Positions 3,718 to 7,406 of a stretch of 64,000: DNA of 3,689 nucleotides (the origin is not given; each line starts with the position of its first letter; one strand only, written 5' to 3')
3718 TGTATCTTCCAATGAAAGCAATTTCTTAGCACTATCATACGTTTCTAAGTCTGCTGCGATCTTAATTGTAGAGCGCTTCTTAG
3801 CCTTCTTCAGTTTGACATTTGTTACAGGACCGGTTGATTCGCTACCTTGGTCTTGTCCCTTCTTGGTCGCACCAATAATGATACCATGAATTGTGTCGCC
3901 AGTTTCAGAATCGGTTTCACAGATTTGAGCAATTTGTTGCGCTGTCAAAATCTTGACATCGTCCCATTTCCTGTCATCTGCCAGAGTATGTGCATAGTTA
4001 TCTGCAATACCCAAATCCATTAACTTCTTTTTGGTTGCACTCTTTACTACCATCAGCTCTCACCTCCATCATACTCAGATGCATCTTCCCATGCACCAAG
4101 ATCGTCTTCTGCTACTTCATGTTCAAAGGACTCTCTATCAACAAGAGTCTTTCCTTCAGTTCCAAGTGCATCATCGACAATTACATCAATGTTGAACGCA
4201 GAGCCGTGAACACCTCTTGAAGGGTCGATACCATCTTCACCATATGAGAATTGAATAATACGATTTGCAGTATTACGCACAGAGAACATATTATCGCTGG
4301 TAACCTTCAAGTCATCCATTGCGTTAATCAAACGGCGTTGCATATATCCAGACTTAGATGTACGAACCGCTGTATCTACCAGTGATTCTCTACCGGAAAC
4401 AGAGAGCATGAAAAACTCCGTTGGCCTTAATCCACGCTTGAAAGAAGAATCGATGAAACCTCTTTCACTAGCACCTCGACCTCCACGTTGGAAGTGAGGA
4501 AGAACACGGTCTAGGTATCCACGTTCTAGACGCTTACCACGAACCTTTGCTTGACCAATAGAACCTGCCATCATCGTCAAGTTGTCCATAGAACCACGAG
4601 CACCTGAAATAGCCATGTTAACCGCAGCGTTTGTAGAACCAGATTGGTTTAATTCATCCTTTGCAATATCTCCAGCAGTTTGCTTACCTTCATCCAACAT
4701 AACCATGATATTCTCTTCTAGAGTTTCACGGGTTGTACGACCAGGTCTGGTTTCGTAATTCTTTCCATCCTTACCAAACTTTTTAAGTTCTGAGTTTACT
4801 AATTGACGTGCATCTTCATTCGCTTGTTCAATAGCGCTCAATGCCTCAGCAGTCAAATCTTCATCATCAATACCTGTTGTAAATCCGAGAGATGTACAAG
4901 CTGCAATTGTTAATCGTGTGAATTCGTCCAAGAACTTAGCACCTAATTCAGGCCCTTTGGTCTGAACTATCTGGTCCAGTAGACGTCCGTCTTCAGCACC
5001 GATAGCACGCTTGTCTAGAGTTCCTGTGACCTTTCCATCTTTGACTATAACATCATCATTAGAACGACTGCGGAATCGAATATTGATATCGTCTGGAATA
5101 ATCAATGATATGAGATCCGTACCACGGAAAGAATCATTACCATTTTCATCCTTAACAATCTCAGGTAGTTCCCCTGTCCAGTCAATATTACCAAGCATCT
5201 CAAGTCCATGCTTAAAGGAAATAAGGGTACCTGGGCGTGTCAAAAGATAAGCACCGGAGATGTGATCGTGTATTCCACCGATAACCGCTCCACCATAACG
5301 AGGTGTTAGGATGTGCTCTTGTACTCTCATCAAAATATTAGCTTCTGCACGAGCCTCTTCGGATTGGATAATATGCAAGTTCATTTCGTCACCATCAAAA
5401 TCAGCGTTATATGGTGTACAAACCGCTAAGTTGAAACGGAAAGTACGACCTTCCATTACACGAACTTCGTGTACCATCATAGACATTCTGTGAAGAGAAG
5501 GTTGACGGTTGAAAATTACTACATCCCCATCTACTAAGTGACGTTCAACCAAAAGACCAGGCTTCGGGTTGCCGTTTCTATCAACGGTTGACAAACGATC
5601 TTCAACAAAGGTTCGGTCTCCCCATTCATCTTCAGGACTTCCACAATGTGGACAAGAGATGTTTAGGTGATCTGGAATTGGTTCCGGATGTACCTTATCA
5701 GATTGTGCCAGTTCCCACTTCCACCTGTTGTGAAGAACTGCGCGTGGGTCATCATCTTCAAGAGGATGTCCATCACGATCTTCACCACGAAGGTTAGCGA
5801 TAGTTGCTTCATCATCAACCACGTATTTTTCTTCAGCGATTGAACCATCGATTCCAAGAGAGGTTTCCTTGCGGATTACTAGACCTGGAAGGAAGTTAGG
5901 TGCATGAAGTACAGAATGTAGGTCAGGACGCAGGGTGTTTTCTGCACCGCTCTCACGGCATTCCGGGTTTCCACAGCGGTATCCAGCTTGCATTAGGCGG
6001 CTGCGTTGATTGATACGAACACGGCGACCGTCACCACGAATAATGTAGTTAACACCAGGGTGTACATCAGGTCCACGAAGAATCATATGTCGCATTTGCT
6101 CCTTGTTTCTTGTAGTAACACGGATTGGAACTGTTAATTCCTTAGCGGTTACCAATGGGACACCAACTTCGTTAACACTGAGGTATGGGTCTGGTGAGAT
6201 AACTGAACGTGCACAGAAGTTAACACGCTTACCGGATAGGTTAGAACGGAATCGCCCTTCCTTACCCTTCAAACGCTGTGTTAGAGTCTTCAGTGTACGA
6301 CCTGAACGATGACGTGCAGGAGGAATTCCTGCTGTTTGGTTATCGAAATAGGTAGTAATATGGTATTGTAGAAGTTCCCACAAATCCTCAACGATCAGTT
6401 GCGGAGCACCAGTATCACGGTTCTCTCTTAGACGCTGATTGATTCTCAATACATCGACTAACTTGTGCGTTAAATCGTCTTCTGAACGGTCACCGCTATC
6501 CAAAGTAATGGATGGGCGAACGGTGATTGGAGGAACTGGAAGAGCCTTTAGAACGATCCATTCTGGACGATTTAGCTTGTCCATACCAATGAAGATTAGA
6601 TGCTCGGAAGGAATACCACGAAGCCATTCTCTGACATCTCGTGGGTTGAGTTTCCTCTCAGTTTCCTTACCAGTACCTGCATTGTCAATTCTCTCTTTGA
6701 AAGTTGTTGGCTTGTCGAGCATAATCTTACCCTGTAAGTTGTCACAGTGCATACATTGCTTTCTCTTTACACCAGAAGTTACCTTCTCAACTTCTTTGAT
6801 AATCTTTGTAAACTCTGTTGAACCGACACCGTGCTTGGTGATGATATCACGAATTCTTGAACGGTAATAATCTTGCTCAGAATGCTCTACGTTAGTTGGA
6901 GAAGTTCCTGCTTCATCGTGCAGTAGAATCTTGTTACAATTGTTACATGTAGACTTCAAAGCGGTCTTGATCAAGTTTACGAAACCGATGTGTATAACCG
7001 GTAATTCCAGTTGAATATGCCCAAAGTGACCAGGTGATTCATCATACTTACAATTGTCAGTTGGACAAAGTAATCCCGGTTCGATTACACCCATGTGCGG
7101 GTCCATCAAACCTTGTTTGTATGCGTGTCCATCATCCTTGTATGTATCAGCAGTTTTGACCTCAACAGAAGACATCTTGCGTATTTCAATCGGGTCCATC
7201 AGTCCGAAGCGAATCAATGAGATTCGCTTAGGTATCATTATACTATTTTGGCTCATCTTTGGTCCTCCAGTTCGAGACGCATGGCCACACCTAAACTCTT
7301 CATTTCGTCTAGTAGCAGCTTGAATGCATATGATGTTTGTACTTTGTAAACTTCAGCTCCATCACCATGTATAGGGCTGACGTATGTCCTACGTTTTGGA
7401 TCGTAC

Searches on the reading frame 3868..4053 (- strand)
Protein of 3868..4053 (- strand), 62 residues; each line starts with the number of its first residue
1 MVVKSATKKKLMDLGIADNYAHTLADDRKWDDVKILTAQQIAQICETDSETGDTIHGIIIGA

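Call 36: search_dna_similar(query=window:3868-4053:-, collection=phages, mode=protein, max_evalue=0.01, max_rows=40)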
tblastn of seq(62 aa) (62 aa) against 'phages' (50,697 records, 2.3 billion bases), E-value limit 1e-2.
No match.

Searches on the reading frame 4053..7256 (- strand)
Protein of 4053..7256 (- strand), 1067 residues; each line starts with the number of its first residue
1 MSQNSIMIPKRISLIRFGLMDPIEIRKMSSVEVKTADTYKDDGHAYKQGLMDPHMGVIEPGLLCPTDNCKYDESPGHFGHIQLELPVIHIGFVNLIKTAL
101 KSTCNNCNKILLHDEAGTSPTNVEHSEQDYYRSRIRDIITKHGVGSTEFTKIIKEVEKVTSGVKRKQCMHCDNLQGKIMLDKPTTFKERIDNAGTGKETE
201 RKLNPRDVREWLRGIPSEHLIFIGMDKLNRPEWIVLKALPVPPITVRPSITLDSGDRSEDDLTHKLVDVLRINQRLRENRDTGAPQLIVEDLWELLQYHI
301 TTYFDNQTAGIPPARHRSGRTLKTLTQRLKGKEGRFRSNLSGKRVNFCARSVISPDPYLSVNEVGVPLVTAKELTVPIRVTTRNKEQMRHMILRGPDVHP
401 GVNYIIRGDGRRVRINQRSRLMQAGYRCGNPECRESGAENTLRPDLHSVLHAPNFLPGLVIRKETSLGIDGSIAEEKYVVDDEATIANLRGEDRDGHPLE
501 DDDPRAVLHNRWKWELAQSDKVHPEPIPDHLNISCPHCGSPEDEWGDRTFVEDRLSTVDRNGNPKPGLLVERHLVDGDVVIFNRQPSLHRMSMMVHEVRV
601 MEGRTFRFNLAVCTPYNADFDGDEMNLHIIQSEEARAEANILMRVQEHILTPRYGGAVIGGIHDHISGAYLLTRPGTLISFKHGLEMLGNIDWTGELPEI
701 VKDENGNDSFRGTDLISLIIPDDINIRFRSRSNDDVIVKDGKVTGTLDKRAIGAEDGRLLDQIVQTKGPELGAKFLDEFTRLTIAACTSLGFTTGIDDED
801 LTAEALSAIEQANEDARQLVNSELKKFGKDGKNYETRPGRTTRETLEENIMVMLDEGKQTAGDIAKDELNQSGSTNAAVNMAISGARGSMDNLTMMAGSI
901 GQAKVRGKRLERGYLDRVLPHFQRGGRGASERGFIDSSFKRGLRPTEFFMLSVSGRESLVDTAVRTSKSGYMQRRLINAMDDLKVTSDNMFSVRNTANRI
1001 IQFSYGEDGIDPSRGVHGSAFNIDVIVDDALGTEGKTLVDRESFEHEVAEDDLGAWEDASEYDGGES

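Call 13: search_protein_families(library=pfam, proteins=[window:4053-7256:-], max_evalue=10)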
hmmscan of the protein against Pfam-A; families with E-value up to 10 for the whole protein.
window:4053-7256:- (1067 aa): 7 families
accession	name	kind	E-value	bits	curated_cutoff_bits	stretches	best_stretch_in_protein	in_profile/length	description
PF04997.17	RNA_pol_Rpb1_1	-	1.4e-91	307.6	39.7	1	10-340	2-312/312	RNA polymerase Rpb1, domain 1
PF00623.25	RNA_pol_Rpb1_2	-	7.5e-64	215.4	25.3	2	565-645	86-166/166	RNA polymerase Rpb1, domain 2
PF04983.23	RNA_pol_Rpb1_3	-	2.9e-27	96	28.9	1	648-798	1-161/162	RNA polymerase Rpb1, domain 3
PF05000.22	RNA_pol_Rpb1_4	-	4.2e-22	78.5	24.8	1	832-935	8-107/107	RNA polymerase Rpb1, domain 4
PF04998.22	RNA_pol_Rpb1_5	-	1.9e-20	73.8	28.5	1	942-1009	1-66/267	RNA polymerase Rpb1, domain 5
PF13933.12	HRXXH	-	0.076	13.1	27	1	100-177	47-124/245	Putative peptidase family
PF13248.11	Zn_ribbon_3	-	2.7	8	27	1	533-544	3-15/26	zinc-ribbon domain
